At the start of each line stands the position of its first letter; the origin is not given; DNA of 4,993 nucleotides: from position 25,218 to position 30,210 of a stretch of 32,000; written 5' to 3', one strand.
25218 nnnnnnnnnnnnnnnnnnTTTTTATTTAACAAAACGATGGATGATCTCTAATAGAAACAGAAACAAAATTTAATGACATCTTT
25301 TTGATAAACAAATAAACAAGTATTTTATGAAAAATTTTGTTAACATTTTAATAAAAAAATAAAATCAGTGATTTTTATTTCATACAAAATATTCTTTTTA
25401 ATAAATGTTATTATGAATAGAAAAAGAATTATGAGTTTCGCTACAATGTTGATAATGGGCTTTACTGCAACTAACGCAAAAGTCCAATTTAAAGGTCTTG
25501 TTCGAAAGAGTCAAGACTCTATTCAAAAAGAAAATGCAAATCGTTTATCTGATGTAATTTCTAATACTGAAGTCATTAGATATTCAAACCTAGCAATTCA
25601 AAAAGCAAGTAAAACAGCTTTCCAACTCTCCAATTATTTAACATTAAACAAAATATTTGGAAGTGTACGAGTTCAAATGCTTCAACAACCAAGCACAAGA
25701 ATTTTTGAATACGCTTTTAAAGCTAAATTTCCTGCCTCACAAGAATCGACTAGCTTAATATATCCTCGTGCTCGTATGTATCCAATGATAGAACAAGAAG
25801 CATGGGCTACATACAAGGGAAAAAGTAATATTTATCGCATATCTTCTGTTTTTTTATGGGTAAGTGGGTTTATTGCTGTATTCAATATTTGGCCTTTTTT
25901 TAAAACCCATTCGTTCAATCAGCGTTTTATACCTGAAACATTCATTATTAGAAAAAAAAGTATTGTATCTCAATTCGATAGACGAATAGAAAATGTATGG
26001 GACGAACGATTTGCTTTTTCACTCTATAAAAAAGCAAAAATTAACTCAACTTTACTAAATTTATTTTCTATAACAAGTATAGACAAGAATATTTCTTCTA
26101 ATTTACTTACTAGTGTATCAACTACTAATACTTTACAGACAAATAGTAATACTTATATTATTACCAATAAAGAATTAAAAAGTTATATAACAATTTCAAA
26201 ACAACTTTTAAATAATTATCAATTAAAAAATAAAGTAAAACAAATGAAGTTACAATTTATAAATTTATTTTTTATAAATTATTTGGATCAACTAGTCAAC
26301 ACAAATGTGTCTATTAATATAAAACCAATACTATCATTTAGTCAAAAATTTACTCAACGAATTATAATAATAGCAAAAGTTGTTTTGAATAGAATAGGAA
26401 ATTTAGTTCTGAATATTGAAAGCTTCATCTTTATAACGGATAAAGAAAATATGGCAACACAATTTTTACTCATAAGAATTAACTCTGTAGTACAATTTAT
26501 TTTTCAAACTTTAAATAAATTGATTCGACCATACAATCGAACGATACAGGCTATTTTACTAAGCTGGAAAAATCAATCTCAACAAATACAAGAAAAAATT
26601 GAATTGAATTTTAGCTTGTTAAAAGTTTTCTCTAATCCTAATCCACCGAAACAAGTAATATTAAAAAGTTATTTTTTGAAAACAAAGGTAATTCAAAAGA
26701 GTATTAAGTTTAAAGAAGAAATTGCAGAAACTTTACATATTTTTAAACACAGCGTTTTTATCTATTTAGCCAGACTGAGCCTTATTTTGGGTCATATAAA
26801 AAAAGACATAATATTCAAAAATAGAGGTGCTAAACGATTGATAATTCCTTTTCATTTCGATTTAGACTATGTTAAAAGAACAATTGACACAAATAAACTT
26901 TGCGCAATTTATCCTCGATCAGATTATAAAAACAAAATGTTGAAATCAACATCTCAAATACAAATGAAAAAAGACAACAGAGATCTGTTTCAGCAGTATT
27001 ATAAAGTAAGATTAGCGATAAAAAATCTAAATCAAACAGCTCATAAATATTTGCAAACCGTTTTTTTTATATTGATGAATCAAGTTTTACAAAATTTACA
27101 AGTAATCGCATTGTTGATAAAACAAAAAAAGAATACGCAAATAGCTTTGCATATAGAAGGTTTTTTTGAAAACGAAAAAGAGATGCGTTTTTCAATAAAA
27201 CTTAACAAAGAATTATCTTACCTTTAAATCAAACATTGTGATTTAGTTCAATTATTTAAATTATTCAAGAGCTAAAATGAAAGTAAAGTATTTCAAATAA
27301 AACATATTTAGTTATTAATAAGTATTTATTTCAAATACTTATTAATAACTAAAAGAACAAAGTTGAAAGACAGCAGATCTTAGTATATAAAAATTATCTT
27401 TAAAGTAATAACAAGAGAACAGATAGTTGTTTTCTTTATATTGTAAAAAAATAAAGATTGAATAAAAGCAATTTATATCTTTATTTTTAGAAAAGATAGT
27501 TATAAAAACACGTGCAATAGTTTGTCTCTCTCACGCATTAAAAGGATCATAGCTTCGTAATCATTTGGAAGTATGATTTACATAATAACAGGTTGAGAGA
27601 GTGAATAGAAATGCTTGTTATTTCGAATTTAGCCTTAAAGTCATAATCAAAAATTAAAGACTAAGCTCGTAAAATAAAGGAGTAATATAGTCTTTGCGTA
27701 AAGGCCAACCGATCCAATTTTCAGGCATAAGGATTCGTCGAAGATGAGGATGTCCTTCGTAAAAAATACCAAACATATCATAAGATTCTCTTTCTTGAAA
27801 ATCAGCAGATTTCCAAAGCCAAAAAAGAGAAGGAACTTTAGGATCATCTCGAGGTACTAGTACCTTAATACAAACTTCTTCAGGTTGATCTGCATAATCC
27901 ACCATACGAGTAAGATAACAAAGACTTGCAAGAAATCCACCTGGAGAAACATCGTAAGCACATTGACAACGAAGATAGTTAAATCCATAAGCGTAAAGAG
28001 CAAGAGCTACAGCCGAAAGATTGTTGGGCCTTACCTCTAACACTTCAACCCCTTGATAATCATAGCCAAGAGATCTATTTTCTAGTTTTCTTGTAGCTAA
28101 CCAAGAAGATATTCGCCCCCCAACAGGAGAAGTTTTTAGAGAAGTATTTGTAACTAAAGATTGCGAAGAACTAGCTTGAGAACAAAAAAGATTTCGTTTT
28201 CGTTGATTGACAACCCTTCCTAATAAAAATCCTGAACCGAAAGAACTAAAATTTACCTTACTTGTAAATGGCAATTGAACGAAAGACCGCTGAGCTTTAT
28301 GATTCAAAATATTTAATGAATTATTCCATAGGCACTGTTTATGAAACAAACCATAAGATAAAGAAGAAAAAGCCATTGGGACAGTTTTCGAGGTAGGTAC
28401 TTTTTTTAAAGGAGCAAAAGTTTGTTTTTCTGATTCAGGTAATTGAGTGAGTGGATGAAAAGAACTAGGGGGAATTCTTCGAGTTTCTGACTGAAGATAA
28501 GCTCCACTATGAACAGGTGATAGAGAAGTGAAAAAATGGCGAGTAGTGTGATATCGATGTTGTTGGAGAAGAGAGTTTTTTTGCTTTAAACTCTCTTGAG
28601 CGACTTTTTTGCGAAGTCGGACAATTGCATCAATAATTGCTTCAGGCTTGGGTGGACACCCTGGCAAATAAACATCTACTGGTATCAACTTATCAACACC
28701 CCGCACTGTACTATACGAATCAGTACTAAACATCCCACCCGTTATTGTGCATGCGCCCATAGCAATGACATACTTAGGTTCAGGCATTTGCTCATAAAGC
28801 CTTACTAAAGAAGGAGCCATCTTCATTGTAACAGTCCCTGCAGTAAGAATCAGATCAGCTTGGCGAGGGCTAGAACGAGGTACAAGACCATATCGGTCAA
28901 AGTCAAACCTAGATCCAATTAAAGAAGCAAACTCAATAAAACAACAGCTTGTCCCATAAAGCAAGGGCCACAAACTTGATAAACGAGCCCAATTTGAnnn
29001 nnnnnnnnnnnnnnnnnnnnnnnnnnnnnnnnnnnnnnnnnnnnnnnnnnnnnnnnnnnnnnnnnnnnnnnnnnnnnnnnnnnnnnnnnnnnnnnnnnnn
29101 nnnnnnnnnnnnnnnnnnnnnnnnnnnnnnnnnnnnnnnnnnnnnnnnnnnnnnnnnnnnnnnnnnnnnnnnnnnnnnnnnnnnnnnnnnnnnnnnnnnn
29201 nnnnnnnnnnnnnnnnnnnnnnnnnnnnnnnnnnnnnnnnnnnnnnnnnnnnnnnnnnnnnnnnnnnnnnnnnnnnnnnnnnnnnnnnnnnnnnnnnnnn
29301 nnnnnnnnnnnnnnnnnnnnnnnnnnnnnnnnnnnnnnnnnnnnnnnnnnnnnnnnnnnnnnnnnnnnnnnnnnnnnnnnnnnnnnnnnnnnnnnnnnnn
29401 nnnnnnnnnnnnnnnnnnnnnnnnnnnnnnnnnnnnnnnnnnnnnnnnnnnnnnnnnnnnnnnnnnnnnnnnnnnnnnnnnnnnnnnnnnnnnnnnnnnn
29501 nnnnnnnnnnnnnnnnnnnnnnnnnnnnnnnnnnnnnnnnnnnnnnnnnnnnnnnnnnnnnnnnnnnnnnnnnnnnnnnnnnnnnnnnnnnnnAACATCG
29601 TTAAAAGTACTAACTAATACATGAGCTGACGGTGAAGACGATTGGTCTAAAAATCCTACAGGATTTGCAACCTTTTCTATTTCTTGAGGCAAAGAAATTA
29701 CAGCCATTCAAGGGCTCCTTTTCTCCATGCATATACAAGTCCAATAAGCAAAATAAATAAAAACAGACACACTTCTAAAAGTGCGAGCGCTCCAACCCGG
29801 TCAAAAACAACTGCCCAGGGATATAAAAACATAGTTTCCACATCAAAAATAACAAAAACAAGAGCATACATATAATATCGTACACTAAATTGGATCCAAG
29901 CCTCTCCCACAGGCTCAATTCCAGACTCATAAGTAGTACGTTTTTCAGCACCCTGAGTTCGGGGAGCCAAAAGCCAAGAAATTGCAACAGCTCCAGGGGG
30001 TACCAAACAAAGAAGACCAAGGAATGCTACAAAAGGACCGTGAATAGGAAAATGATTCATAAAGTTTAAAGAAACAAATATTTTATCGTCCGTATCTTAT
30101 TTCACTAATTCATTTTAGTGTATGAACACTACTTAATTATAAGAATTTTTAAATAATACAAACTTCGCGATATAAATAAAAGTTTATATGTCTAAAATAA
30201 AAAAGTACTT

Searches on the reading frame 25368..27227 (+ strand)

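Call 19: search_protein_families(library=pfam, proteins=[window:25368-27227:+], max_evalue=0.001)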
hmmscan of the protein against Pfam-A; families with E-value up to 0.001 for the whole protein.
window:25368-27227:+ (619 aa): 0 families

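Call 62: search_protein_families(library=phrogs, proteins=[window:25368-27227:+], max_evalue=0.01)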
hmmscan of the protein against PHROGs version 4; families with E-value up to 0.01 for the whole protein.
window:25368-27227:+ (619 aa): 0 families

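Call 63: search_protein_families(library=ncbifam, proteins=[window:25368-27227:+], max_evalue=0.01)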
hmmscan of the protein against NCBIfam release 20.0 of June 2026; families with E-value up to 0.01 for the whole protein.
window:25368-27227:+ (619 aa): 1 family
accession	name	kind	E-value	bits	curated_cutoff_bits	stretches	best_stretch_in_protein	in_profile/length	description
NF001254.0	PRK00220.2-1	equivalog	0.0017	18.4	199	1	430-491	50-109/182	glycerol-3-phosphate 1-O-acyltransferase PlsY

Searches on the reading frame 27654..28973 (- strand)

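Call 19: search_protein_families(library=pfam, proteins=[window:27654-28973:-], max_evalue=0.001)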
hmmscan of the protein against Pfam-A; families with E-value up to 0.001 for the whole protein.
window:27654-28973:- (439 aa): 2 families
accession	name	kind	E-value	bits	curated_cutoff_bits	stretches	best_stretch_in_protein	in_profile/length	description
PF00329.25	Complex1_30kDa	-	1.3e-34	119.8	22.5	1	313-430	2-119/124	Respiratory-chain NADH dehydrogenase, 30 Kd subunit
PF01058.29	Oxidored_q6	-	1.2e-28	99.8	27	1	10-119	3-127/128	NADH ubiquinone oxidoreductase, 20 Kd subunit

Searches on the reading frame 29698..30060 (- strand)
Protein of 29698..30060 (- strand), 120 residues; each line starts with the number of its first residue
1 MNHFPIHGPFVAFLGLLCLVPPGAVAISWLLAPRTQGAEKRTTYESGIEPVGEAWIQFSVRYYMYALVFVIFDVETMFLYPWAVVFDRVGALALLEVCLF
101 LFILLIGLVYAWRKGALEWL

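Call 19: search_protein_families(library=pfam, proteins=[window:29698-30060:-], max_evalue=0.001)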
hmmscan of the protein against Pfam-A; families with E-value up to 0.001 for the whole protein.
window:29698-30060:- (120 aa): 1 family
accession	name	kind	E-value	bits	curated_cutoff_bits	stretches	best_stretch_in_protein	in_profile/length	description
PF00507.24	Oxidored_q4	-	7.3e-39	132.4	23.3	1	24-119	4-99/99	NADH-ubiquinone/plastoquinone oxidoreductase, chain 3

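Call 24: find_encoding_contigs(protein=window:29698-30060:-, flank=10000, max_places=4)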
Protein window:29698-30060:- (120 aa): 3 contigs read that carry it; 3 places shown.
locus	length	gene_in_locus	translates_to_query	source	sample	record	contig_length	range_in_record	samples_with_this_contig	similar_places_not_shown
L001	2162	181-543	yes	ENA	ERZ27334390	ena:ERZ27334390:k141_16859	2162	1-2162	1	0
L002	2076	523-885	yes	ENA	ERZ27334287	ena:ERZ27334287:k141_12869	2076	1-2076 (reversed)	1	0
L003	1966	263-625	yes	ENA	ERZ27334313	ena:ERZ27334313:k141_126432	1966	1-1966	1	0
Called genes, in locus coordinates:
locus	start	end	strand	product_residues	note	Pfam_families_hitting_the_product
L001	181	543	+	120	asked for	PF00507:Oxidored_q4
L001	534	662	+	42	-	-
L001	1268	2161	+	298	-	?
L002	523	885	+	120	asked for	PF00507:Oxidored_q4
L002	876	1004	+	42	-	-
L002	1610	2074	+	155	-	?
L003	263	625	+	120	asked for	PF00507:Oxidored_q4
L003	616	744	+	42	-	-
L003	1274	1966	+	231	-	?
